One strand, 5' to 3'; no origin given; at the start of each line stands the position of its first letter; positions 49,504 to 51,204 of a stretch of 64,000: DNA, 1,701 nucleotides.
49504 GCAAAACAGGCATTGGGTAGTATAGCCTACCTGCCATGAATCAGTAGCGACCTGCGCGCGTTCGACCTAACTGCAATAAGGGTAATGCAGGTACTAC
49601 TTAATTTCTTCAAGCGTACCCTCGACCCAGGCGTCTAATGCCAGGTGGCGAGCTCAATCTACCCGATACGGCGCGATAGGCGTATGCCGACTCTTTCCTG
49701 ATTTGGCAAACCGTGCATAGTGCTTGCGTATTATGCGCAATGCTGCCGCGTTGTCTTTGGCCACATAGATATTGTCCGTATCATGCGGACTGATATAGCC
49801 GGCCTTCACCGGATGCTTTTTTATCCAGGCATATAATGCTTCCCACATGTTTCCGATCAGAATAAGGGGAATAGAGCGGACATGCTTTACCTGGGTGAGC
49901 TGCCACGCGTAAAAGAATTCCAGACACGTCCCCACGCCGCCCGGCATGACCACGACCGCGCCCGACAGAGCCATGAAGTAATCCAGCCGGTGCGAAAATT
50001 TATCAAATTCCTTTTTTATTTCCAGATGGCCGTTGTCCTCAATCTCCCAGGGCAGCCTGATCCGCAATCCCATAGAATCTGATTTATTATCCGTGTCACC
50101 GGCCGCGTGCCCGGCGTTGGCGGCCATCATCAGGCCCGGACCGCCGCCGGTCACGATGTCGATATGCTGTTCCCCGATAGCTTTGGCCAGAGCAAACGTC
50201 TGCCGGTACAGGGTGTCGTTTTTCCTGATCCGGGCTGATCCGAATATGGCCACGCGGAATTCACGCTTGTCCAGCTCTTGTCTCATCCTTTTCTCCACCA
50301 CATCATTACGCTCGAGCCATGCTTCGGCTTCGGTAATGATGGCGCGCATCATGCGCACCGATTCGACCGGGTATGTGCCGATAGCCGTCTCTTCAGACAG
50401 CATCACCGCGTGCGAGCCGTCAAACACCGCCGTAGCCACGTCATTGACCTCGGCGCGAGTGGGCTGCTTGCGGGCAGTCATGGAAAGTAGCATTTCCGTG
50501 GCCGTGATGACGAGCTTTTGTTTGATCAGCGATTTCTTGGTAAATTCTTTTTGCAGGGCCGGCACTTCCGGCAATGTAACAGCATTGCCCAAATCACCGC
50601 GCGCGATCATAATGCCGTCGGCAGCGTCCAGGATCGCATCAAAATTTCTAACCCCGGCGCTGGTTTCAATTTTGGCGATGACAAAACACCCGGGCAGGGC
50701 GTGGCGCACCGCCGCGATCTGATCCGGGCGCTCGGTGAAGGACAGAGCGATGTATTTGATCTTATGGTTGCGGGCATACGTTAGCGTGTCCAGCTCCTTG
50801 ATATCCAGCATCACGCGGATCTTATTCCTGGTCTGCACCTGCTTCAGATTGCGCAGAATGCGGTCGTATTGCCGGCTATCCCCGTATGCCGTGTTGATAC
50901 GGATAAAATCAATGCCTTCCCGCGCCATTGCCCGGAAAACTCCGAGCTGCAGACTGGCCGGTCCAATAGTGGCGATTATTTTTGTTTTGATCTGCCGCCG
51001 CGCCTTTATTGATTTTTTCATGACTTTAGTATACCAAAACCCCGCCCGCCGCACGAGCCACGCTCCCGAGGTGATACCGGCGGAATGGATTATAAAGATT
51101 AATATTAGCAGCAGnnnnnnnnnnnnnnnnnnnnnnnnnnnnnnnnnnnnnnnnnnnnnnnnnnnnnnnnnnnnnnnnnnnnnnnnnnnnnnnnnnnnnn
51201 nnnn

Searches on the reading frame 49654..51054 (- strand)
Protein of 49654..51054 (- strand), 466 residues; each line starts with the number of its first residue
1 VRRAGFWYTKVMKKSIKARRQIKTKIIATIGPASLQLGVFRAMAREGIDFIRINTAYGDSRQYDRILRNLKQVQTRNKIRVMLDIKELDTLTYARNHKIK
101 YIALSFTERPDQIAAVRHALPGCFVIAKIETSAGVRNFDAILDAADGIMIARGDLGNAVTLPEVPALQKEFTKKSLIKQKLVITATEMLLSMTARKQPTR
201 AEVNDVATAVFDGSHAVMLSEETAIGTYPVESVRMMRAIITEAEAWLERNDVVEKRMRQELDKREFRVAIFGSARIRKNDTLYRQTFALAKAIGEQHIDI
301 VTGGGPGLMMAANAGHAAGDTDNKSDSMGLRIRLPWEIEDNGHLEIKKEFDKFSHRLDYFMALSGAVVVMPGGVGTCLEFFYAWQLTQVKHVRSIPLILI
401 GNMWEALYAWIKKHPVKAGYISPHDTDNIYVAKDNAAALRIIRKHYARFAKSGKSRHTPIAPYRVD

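Call 3: search_protein_families(library=pfam, proteins=[window:49654-51054:-], max_evalue=0.01)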
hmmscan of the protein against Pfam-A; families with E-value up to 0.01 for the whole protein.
window:49654-51054:- (466 aa): 3 families
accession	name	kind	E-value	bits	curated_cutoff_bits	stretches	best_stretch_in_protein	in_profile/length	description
PF00224.27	PK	-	7.6e-54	183.4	30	2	86-233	177-328/328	Pyruvate kinase, barrel domain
PF03641.19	Lysine_decarbox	-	1.5e-17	64.4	27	1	319-440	7-129/131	Possible lysine decarboxylase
PF18306.6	LDcluster4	-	1e-07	32.1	26.3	1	267-387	3-117/151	SLOG cluster4 family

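Call 4: search_protein_families(library=ncbifam, proteins=[window:49654-51054:-], max_evalue=0.01)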
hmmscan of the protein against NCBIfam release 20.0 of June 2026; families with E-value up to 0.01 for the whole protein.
window:49654-51054:- (466 aa): 11 families
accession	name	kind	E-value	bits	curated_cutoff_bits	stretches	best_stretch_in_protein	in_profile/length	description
TIGR01064.1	pyruv_kin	equivalog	2.1e-73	247.5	306.4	2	83-275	169-366/476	pyruvate kinase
NF004491.0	PRK05826.1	subfamily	2.3e-71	240.8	432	2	89-267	178-360/477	pyruvate kinase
NF004978.0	PRK06354.1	subfamily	5.4e-58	196.9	462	2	87-258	180-356/590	pyruvate kinase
NF004886.0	PRK06247.1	subfamily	4.1e-57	193.9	623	2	85-256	173-345/476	pyruvate kinase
NF006664.0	PRK09206.1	equivalog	5.1e-50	170.4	686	2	86-267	173-353/470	pyruvate kinase PykF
NF005234.0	PRK06739.1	equivalog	7.9e-42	143.4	564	1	91-257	171-342/352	pyruvate kinase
TIGR00730.1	TIGR00730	subfamily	9.6e-21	74.3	96.35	1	268-443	3-176/178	TIGR00730 family Rossman fold protein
NF011314.0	PRK14725.1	equivalog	1.2e-17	63.5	642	2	101-256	447-606/614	pyruvate kinase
NF058542.1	CtkRMPhLog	equivalog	3e-10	40.4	300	1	267-441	3-174/177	cytokinin riboside 5'-monophosphate phosphoribohydrolase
NF038390.1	Nsidase_PpnN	equivalog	5.5e-09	35.3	450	1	270-404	150-288/450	nucleotide 5'-monophosphate nucleosidase PpnN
TIGR00725.1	TIGR00725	hypoth_equivalog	2.1e-05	24.1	106.9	1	267-388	3-116/159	TIGR00725 family protein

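Call 5: find_homologous_proteins(query=window:49654-51054:-)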
Query window:49654-51054:- (466 aa): 7974 proteins with E <= 0.001 among 8000 candidates; the best 120 are listed.
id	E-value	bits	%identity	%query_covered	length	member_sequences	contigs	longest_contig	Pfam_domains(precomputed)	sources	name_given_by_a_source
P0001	0.0e+0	1014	100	98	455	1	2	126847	PF00224.28,PF18306.7,PF03641.20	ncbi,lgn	-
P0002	1.6e-216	738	72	95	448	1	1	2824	PF00224.28,PF18306.7,PF03641.20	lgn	-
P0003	6.5e-210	716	70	96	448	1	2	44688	PF00224.28,PF18306.7,PF03641.20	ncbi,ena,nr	ncbi:hypothetical protein C0580_01490 [Candidatus Parcubacteria bacterium]|nr:MAG: hypothetical prot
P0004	4.0e-202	690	69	96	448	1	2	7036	PF00224.28,PF18306.7,PF03641.20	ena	-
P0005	1.2e-199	682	69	96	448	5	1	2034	PF00224.28,PF18306.7,PF03641.20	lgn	-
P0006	3.6e-157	542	74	70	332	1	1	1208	PF00224.28,PF18306.7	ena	-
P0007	1.8e-129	451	70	64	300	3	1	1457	PF00224.28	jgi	jgi:pyruvate kinase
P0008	6.9e-92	327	67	47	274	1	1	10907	PF00224.28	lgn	-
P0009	3.6e-91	325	68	47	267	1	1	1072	PF00224.28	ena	-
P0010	7.1e-91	324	65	53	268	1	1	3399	PF00224.28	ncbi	-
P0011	4.6e-78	281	61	42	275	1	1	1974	PF18306.7,PF03641.20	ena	-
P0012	5.5e-75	271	59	49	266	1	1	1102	PF00224.28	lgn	-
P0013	6.5e-71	258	54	54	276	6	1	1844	PF00224.28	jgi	-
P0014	2.0e-70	256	56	45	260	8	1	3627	PF18306.7,PF03641.20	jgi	jgi:hypothetical protein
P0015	2.4e-59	220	50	46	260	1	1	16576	PF18306.7,PF03641.20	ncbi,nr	ncbi:LOG family protein [Candidatus Peregrinibacteria bacterium]|nr:LOG family protein [Candidatus P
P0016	8.8e-51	191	51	36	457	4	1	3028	PF00224.28,PF02887.22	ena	-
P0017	2.0e-50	190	43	50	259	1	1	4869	PF00224.28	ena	-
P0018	3.2e-50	190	45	48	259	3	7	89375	PF00224.28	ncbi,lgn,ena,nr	ncbi:MAG: hypothetical protein KAI57_02185 [Candidatus Pacebacteria bacterium]|nr:hypothetical prote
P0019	3.5e-49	186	52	35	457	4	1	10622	PF00224.28,PF02887.22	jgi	-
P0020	6.7e-49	185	42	48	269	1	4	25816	PF00224.28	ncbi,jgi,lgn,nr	ncbi:MAG: pyruvate kinase [Patescibacteria group bacterium]|jgi:pyruvate kinase|nr:pyruvate kinase [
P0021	7.7e-49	185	50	35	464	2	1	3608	PF00224.28,PF02887.22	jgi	jgi:pyruvate kinase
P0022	8.5e-49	185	45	48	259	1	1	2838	PF00224.28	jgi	-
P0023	9.2e-49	185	51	35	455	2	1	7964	PF00224.28,PF02887.22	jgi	jgi:pyruvate kinase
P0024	1.2e-48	184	42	49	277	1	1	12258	PF00224.28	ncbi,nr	ncbi:hypothetical protein GF351_05990 [Candidatus Woesearchaeota archaeon]|nr:hypothetical protein [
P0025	1.5e-48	184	43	48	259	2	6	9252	PF00224.28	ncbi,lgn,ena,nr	ncbi:MAG: hypothetical protein KAI67_06370 [Candidatus Pacebacteria bacterium]|nr:hypothetical prote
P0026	1.5e-48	184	51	35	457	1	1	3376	PF00224.28,PF02887.22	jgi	jgi:pyruvate kinase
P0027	2.0e-48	184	51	35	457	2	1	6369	PF00224.28,PF02887.22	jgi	jgi:pyruvate kinase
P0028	2.0e-48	184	51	36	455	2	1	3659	PF00224.28,PF02887.22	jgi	jgi:pyruvate kinase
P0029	2.2e-48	184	51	35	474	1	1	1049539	PF00224.28,PF02887.22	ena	-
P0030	2.3e-48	184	52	34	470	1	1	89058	PF00224.28,PF02887.22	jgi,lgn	jgi:pyruvate kinase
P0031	2.8e-48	183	43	48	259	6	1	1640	PF00224.28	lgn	-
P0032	3.5e-48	183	51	36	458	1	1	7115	PF00224.28,PF02887.22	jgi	jgi:pyruvate kinase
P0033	4.7e-48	182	51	35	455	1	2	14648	PF00224.28,PF02887.22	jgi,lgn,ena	-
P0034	5.8e-48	182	44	49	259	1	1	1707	PF00224.28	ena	-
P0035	5.8e-48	182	51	35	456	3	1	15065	PF00224.28,PF02887.22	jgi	jgi:pyruvate kinase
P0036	5.9e-48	182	50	35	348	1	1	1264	PF00224.28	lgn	-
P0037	6.1e-48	182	41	51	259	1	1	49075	PF00224.28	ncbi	-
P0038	9.7e-48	181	51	36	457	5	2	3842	PF00224.28,PF02887.22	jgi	-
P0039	1.1e-47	181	49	35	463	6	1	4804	PF00224.28,PF02887.22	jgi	-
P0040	1.2e-47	181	44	48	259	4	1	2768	PF00224.28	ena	-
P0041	1.3e-47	181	50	35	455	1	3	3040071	PF00224.28,PF02887.22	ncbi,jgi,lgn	ncbi:MAG: pyruvate kinase [Candidatus Bathyarchaeia archaeon]|jgi:pyruvate kinase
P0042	1.9e-47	180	50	36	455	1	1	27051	PF00224.28,PF02887.22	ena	-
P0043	2.0e-47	180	49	39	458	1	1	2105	PF00224.28,PF02887.22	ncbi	-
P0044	2.1e-47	180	44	48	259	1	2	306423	PF00224.28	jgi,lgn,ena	jgi:pyruvate kinase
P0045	2.4e-47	180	51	35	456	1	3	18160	PF00224.28,PF02887.22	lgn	-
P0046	3.2e-47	180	50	35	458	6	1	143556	PF00224.28,PF02887.22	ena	-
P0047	3.3e-47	180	53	34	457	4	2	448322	PF00224.28,PF02887.22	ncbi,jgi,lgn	jgi:pyruvate kinase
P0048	5.4e-47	179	49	35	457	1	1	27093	PF00224.28,PF02887.22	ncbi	-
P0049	5.7e-47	179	51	34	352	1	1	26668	PF00224.28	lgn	-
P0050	6.3e-47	179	49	35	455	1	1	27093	PF00224.28,PF02887.22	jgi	jgi:pyruvate kinase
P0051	6.9e-47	179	48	38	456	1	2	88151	PF00224.28,PF02887.22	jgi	jgi:pyruvate kinase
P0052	7.1e-47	179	50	35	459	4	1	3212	PF00224.28,PF02887.22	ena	-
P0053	1.1e-46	178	46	35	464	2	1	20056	PF00224.28,PF02887.22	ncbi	-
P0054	1.3e-46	178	51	34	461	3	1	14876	PF00224.28,PF02887.22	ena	-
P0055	1.3e-46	178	48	34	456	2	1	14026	PF00224.28,PF02887.22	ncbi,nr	ncbi:MAG: pyruvate kinase [Nitrososphaerota archaeon]|nr:pyruvate kinase [Nitrososphaerota archaeon]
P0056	1.3e-46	178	44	38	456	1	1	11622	PF00224.28,PF02887.22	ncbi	-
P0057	1.5e-46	178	44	38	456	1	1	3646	PF00224.28,PF02887.22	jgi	-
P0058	1.5e-46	177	44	49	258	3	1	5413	PF00224.28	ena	-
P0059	1.7e-46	177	44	38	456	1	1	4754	PF00224.28,PF02887.22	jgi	-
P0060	1.8e-46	177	47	37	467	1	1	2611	PF00224.28,PF02887.22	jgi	jgi:pyruvate kinase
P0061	2.6e-46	177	46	36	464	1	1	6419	PF00224.28,PF02887.22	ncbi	-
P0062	2.9e-46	177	51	35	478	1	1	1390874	PF00224.28,PF02887.22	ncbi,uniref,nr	ncbi:pyruvate kinase [Thermococcus sp. M36]|uniref:pyruvate kinase n=1 Tax=Thermococcus sp. M36 TaxI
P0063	3.0e-46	177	48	34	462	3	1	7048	PF00224.28,PF02887.22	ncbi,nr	ncbi:pyruvate kinase [Candidatus Bathyarchaeota archaeon]|nr:pyruvate kinase [Candidatus Bathyarchae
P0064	3.4e-46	176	44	38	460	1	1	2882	PF00224.28,PF02887.22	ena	-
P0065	3.6e-46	176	51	35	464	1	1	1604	PF00224.28,PF02887.22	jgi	jgi:pyruvate kinase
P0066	3.9e-46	176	50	35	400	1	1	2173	PF00224.28,PF02887.22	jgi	jgi:pyruvate kinase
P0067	4.3e-46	176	44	38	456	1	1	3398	PF00224.28,PF02887.22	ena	-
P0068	4.8e-46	176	51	33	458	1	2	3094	PF00224.28,PF02887.22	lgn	-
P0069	5.0e-46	176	50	35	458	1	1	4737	PF00224.28,PF02887.22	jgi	jgi:pyruvate kinase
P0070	5.2e-46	176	51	35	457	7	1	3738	PF00224.28,PF02887.22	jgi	-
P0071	5.6e-46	176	49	35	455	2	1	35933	PF00224.28,PF02887.22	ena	-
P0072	5.6e-46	176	52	35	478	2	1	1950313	PF00224.28,PF02887.22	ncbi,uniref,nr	ncbi:pyruvate kinase [Thermococcus cleftensis]|uniref:Pyruvate kinase n=1 Tax=Thermococcus cleftensi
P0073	5.7e-46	176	49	36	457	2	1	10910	PF00224.28,PF02887.22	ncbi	-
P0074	6.3e-46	175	45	38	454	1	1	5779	PF00224.28,PF02887.22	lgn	-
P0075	7.0e-46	175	51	35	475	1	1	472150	PF00224.28,PF02887.22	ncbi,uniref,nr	ncbi:pyruvate kinase [Thermococcus sp. M39]|uniref:pyruvate kinase n=1 Tax=Thermococcus sp. M39 TaxI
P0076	7.5e-46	175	50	35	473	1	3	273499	PF00224.28,PF02887.22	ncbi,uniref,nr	ncbi:pyruvate kinase [Thermococcus sp. GR7]|uniref:pyruvate kinase n=1 Tax=unclassified Thermococcus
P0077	7.5e-46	175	43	48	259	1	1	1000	PF00224.28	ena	-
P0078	7.9e-46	175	46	36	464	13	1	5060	PF00224.28,PF02887.22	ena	-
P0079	8.0e-46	175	50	35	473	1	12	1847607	PF00224.28,PF02887.22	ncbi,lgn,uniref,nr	ncbi:pyruvate kinase [Thermococcus onnurineus NA1]|uniref:Pyruvate kinase n=1 Tax=Thermococcus onnur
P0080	8.0e-46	175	46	39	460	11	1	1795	PF00224.28,PF02887.22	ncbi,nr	ncbi:pyruvate kinase [Candidatus Bathyarchaeota archaeon]|nr:pyruvate kinase [Candidatus Bathyarchae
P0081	8.3e-46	175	46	35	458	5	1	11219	PF00224.28,PF02887.22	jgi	-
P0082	9.9e-46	175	43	44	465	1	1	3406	PF00224.28,PF02887.22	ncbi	-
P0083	1.4e-45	174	51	35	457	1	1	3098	PF00224.28,PF02887.22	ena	-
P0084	1.5e-45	174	52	34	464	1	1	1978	PF00224.28,PF02887.22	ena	-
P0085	1.5e-45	174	50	35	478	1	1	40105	PF00224.28,PF02887.22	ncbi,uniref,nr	ncbi:pyruvate kinase [Thermococcus sp. 21S7]|uniref:pyruvate kinase n=1 Tax=Thermococcus sp. 21S7 Ta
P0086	1.7e-45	174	42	49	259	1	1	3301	PF00224.28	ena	-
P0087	2.2e-45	174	42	50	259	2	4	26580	PF00224.28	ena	-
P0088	2.2e-45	174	48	37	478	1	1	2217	PF00224.28,PF02887.22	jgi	jgi:pyruvate kinase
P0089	2.4e-45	174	45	48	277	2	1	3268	PF00224.28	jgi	jgi:pyruvate kinase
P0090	2.7e-45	173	51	35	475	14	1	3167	PF00224.28,PF02887.22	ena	-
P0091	2.8e-45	173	50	34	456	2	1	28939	PF00224.28,PF02887.22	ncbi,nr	ncbi:MAG: pyruvate kinase [Candidatus Bathyarchaeota archaeon]|nr:pyruvate kinase [Candidatus Termit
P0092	2.9e-45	173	50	34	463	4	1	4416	PF00224.28,PF02887.22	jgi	-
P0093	3.3e-45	173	44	49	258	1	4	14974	PF00224.28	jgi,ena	-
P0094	3.3e-45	173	46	35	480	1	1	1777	PF00224.28,PF02887.22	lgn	-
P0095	3.3e-45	173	49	35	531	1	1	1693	PF00224.28,PF02887.22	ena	-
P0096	3.8e-45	173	49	35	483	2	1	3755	PF00224.28,PF02887.22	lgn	-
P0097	4.2e-45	173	45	35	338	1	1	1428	PF00224.28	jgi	jgi:pyruvate kinase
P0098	4.7e-45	173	39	49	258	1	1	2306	PF00224.28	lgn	-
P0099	4.9e-45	173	36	51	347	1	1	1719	PF00224.28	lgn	-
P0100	5.7e-45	172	44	40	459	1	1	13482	PF00224.28,PF02887.22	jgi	-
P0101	6.0e-45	172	49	35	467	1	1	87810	PF00224.28,PF02887.22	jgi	-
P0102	6.3e-45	172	51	35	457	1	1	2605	PF00224.28,PF02887.22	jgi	-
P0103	6.3e-45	172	51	35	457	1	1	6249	PF00224.28,PF02887.22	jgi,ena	-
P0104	6.3e-45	172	44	39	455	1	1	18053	PF00224.28,PF02887.22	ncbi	-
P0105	6.3e-45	172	51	35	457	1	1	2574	PF00224.28,PF02887.22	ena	-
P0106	6.5e-45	172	41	50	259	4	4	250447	PF00224.28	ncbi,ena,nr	ncbi:MAG: hypothetical protein KAI71_01840 [Candidatus Pacebacteria bacterium]|nr:hypothetical prote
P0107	6.8e-45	172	44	49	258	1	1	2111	PF00224.28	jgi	-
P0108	7.1e-45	172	48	35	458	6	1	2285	PF00224.28,PF02887.22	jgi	-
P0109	7.3e-45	172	48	36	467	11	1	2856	PF00224.28,PF02887.22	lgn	-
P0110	8.3e-45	172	49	35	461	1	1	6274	PF00224.28,PF02887.22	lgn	-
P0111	8.5e-45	172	50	33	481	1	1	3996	PF00224.28,PF02887.22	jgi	jgi:pyruvate kinase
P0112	8.5e-45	172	47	34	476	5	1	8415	PF00224.28,PF02887.22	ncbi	-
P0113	8.6e-45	172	51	35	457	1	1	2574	PF00224.28,PF02887.22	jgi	-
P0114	9.5e-45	172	45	48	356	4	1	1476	PF00224.28,PF02887.22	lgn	-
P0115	1.1e-44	171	47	37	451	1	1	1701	PF00224.28,PF02887.22,PF03328.21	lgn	-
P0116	1.1e-44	171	41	49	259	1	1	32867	PF00224.28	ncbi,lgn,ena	-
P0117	1.2e-44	171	50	34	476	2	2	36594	PF00224.28,PF02887.22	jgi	jgi:pyruvate kinase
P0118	1.2e-44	171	51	34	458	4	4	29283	PF00224.28,PF02887.22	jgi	jgi:pyruvate kinase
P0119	1.2e-44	171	42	48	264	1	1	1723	PF00224.28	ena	-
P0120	1.4e-44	171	50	35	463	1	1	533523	PF00224.28,PF02887.22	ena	-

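Call 9: find_encoding_contigs(protein=P0003, flank=8000, max_places=3)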
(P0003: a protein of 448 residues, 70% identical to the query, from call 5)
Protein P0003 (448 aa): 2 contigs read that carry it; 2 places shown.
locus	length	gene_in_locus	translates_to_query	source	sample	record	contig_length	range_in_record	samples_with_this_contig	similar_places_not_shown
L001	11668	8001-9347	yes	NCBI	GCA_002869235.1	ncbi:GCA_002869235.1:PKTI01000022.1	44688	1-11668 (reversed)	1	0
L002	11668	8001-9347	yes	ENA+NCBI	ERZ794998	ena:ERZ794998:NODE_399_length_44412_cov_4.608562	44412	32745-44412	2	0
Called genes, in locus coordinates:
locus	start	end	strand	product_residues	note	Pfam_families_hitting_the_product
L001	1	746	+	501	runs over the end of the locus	PF12705:PDDEXK_1 (weak), PF13482:RNase_H_2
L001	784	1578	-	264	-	-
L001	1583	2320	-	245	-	PF14355:Abi_C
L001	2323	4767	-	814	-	PF02384:N6_Mtase, PF01170:UPF0020, PF13847:Methyltransf_31 (faint), PF20473:MmeI_Mtase (weak), PF07669:Eco57I, PF01420:Methylase_S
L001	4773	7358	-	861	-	PF04313:HSDR_N (faint), PF13588:HSDR_N_2, PF00270:DEAD, PF04851:ResIII, PF18766:SWI2_SNF2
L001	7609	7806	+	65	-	-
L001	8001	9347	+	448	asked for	PF00224:PK, PF18306:LDcluster4, PF03641:Lysine_decarbox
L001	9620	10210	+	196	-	-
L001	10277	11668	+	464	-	PF17191:RecG_wedge, PF00270:DEAD, PF04851:ResIII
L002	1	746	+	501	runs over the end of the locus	PF13482:RNase_H_2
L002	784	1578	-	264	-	-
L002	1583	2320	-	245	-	PF14355:Abi_C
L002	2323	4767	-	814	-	PF02384:N6_Mtase, PF01170:UPF0020, PF13847:Methyltransf_31 (faint), PF20473:MmeI_Mtase (weak), PF07669:Eco57I, PF01420:Methylase_S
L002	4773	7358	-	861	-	PF04313:HSDR_N (faint), PF13588:HSDR_N_2, PF00270:DEAD, PF04851:ResIII, PF18766:SWI2_SNF2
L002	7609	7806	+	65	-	-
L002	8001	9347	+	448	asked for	PF00224:PK, PF18306:LDcluster4, PF03641:Lysine_decarbox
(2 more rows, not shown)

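Call 10: find_encoding_contigs(protein=P0004, flank=8000, max_places=3)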
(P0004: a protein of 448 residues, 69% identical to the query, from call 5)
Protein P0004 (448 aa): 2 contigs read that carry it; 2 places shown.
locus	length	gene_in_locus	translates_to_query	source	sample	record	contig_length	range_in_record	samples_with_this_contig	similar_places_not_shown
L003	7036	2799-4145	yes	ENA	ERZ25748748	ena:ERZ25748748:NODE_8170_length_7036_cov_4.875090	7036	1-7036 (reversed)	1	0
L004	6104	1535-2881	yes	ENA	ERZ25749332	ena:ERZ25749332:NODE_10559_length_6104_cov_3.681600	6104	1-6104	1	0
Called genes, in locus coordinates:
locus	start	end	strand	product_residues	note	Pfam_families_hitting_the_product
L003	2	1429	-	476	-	?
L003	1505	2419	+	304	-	-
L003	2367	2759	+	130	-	-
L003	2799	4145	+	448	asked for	PF00224:PK, PF18306:LDcluster4, PF03641:Lysine_decarbox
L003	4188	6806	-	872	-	PF00690:Cation_ATPase_N, PF00122:E1-E2_ATPase, PF00702:Hydrolase, PF13246:Cation_ATPase, PF08282:Hydrolase_3 (faint), PF12710:HAD (weak), PF00689:Cation_ATPase_C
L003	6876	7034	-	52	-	?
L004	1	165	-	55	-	?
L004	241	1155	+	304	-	-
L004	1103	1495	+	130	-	-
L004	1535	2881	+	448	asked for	PF00224:PK, PF18306:LDcluster4, PF03641:Lysine_decarbox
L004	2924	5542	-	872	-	PF00690:Cation_ATPase_N, PF00122:E1-E2_ATPase, PF00702:Hydrolase, PF13246:Cation_ATPase, PF08282:Hydrolase_3 (faint), PF12710:HAD (weak), PF00689:Cation_ATPase_C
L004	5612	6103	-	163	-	?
